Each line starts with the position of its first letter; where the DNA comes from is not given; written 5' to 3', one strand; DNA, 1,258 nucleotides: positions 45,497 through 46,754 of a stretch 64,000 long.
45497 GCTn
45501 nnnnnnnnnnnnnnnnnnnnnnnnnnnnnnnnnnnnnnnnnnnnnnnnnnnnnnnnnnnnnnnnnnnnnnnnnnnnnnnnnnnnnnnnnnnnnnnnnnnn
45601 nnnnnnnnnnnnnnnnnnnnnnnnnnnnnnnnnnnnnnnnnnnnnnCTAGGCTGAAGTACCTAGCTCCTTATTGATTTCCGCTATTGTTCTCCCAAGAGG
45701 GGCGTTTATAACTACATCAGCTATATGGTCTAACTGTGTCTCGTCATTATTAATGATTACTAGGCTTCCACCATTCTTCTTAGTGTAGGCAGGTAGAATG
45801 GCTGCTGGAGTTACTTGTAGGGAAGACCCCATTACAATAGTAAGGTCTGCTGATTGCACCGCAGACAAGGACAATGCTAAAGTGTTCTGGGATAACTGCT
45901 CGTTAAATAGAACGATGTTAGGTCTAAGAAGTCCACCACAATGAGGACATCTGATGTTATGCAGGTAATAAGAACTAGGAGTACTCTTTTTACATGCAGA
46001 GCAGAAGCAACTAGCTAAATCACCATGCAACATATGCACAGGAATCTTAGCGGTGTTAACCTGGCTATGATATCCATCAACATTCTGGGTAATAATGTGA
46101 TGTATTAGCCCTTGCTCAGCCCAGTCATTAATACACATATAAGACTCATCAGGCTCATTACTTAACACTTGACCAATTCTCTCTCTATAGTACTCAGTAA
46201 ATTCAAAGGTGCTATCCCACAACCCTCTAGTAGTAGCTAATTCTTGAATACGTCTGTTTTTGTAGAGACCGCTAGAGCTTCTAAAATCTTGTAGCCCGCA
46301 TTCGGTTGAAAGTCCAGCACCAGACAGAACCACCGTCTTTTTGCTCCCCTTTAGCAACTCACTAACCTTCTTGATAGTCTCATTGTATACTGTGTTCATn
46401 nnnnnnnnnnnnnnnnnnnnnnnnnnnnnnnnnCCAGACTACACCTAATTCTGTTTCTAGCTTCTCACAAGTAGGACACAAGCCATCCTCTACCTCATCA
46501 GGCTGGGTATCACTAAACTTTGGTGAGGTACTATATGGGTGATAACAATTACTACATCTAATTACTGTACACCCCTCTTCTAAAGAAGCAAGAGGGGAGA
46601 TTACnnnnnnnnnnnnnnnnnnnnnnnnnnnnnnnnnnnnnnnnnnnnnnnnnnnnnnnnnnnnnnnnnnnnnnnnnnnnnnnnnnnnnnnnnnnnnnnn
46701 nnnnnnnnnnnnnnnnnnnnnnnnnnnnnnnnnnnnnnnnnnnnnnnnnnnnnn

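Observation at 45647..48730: A canonical zinc-containing sirtuin paired with a UvrD-type helicase behind an early host-takeover-type promoter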

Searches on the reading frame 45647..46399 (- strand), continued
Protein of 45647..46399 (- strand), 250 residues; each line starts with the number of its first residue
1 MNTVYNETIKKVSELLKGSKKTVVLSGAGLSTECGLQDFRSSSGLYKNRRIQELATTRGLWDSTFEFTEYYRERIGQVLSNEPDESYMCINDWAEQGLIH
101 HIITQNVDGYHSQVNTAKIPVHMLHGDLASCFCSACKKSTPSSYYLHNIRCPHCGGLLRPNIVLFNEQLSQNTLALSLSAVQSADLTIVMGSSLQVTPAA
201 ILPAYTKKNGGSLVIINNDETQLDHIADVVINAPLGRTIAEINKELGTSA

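Call 81: fold_search(model_id=the predicted structure, library=pdb)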
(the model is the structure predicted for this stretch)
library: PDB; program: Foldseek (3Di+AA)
matches with E <= 10: 1311; with E <= 0.001: 301
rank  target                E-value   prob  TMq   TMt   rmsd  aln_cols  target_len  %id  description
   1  2h59_A                1.1e-22  1.00  0.87  0.89   2.3       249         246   34  Sir2 H116A-deacetylated p53 peptide-3'-o-acetyl ADP ribose (released 2006-09-05)
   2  1yc2_E                2.8e-22  1.00  0.87  0.87   2.2       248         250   33  Sir2Af2-NAD-ADPribose-nicotinamide (released 2005-03-29)
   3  1s7g_E                3.2e-22  1.00  0.86  0.86   2.4       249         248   32  Structural Basis for the Mechanism and Regulation of Sir2 Enzymes (released 2004-03-23)
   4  1m2h                  4.7e-22  1.00  0.87  0.87   2.6       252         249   32  Sir2 homologue S24A mutant-ADP ribose complex (released 2003-04-08)
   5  2h4f_A                8.4e-22  1.00  0.85  0.89   2.5       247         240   34  Sir2-p53 peptide-NAD+ (released 2006-09-05)
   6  1m2g                  9.4e-22  1.00  0.87  0.87   2.6       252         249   32  Sir2 homologue-ADP ribose complex (released 2003-04-08)
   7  3d81_A                9.9e-22  1.00  0.84  0.90   2.2       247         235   34  Sir2-S-alkylamidate complex crystal structure (released 2008-09-30)
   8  1ma3_A                9.9e-22  1.00  0.81  0.83   3.5       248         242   31  Structure of a Sir2 enzyme bound to an acetylated p53 peptide (released 2002-10-16)
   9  1m2k                  1.1e-21  1.00  0.87  0.87   2.6       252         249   32  Sir2 homologue F159A mutant-ADP ribose complex (released 2003-04-08)
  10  1m2j                  1.1e-21  1.00  0.88  0.89   1.7       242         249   33  Sir2 homologue H80N mutant-ADP ribose complex (released 2003-04-08)
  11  1ici_B                1.2e-21  1.00  0.88  0.90   2.2       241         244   33  CRYSTAL STRUCTURE OF A SIR2 HOMOLOG-NAD COMPLEX (released 2001-05-02)
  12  2h2i                  1.5e-21  1.00  0.87  0.89   2.0       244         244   35  The Structural basis of Sirtuin Substrate Affinity (released 2006-12-05)
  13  4bv2_B                2.0e-21  1.00  0.85  0.92   1.8       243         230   34  CRYSTAL STRUCTURE OF SIR2 IN COMPLEX WITH THE INHIBITOR EX-527, 2'-O-ACETYL-ADP-RIBOSE AND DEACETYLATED P53-PEPTIDE (released 2013-07-17)
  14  3pdh_A                2.0e-21  1.00  0.86  0.91   1.8       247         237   34  Structure of Sir2Tm bound to a propionylated peptide (released 2011-01-19)
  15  1ici_A                2.2e-21  1.00  0.87  0.85   2.3       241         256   33  CRYSTAL STRUCTURE OF A SIR2 HOMOLOG-NAD COMPLEX (released 2001-05-02)
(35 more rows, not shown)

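Call 88: get_annotated_region(hit=H44, flank=4000)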
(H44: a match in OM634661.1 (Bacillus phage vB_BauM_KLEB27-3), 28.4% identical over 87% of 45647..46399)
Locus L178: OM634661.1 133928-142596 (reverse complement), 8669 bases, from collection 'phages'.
description: Bacillus phage vB_BauM_KLEB27-3, complete genome.
organism: Bacillus phage vB_BauM_KLEB27-3 (NCBI taxid 2927635)
taxonomy: Viruses; Duplodnaviria; Heunggongvirae; Uroviricota; Caudoviricetes
host: Bacillus australimaris sKR4M-27; source: water samples from gypsum karst lake Kirkilai; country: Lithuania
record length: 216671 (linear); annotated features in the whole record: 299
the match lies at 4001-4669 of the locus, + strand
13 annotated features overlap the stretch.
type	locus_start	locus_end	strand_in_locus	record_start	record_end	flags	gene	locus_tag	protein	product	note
CDS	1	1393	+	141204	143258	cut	-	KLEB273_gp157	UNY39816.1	ribonucleoside-diphosphate reductase subunit alpha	ribonucleoside-diphosphate reductase subunit alpha (NrdE)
CDS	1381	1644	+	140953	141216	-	-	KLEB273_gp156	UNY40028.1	hypothetical protein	-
CDS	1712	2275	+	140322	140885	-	-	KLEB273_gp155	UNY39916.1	putative pyrophosphohydrolase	-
CDS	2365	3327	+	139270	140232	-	-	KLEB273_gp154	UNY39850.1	ribonucleoside-diphosphate reductase subunit beta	ribonucleoside-diphosphate reductase subunit beta (NrdF)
CDS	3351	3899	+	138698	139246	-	-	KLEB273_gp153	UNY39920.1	hypothetical protein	-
CDS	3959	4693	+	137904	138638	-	-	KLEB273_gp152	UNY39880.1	Sir2-like protein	-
CDS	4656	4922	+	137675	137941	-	-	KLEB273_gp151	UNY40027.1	hypothetical protein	-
CDS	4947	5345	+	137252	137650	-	-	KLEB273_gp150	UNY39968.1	hypothetical protein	-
CDS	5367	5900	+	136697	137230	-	-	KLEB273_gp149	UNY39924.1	hypothetical protein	-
CDS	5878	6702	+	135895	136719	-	-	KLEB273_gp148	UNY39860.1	subtilisin-like serine protease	Peptidases_S8_Subtilisin_subset domain-containing protein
CDS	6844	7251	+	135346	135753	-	-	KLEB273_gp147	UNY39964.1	single-stranded DNA-binding protein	-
CDS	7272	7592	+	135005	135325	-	-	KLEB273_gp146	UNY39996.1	hypothetical protein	-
CDS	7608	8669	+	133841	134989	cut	-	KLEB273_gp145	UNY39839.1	recombinase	recombinase RecA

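Call 89: get_annotated_region(hit=H48, flank=4000)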
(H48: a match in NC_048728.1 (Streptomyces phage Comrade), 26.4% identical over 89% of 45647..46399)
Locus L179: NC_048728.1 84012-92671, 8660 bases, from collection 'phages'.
description: Streptomyces phage Comrade, complete genome.
organism: Streptomyces phage Comrade (NCBI taxid 2301714)
taxonomy: Viruses; Duplodnaviria; Heunggongvirae; Uroviricota; Caudoviricetes; Stanwilliamsviridae; Loccivirinae; Gilsonvirus; Gilsonvirus comrade
host: Streptomyces griseus ATCC 10137; source: soil; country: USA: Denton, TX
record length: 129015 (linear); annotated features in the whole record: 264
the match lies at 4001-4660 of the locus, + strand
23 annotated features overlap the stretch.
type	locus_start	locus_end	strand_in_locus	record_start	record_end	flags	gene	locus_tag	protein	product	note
CDS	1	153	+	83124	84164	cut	144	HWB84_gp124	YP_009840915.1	RNA ligase and tail fiber protein attachment catalyst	RNA ligase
CDS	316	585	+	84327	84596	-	145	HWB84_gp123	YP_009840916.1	hypothetical protein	-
CDS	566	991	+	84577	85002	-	146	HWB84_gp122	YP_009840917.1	polynucleotide kinase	-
CDS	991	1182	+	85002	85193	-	147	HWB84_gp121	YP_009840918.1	hypothetical protein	-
CDS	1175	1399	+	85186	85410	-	148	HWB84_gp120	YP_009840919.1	hypothetical protein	-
tRNA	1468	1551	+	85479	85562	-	149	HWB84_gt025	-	tRNA-Leu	tRNA-Leu(tag)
CDS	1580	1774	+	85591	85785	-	150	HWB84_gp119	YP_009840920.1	hypothetical protein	-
CDS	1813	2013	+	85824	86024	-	151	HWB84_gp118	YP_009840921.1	hypothetical protein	-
CDS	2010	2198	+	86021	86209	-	152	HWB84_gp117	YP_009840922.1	hypothetical protein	-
CDS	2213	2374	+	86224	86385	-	153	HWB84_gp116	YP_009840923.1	hypothetical protein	-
tRNA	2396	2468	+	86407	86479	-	154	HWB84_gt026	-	tRNA-Val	tRNA-Val(tac)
tRNA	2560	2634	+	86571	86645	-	155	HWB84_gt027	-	tRNA-Leu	tRNA-Leu(caa)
CDS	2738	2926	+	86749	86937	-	156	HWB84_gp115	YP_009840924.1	hypothetical protein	-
CDS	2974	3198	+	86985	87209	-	157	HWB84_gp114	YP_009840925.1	hypothetical protein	-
CDS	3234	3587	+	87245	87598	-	158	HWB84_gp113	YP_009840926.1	hypothetical protein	-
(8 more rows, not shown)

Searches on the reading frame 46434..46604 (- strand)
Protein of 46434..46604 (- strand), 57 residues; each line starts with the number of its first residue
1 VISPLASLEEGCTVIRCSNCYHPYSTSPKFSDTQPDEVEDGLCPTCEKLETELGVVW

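Call 92: find_related_loci(query=A7, collection=viral_contigs, flank=1500)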
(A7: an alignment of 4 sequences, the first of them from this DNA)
Query A7 (57 aa) in viral_contigs; peptide patterns used: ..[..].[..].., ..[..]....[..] (x = any residue, [..] = any of these).
273 stretches matched a pattern; 6 encode a relative of the query (tblastn E <= 1e-3); 6 distinct loci.
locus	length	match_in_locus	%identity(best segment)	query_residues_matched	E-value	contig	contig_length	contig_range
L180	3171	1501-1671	82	1-57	6e-30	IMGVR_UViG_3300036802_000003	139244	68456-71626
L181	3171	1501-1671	74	1-57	6e-28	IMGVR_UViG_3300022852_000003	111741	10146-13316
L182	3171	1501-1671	74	1-57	6e-28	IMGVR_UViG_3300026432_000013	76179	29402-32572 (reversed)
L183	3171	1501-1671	74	1-57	6e-28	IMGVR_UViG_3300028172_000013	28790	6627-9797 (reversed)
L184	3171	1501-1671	60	1-57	7e-20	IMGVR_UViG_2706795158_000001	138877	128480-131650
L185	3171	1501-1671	58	1-57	1e-19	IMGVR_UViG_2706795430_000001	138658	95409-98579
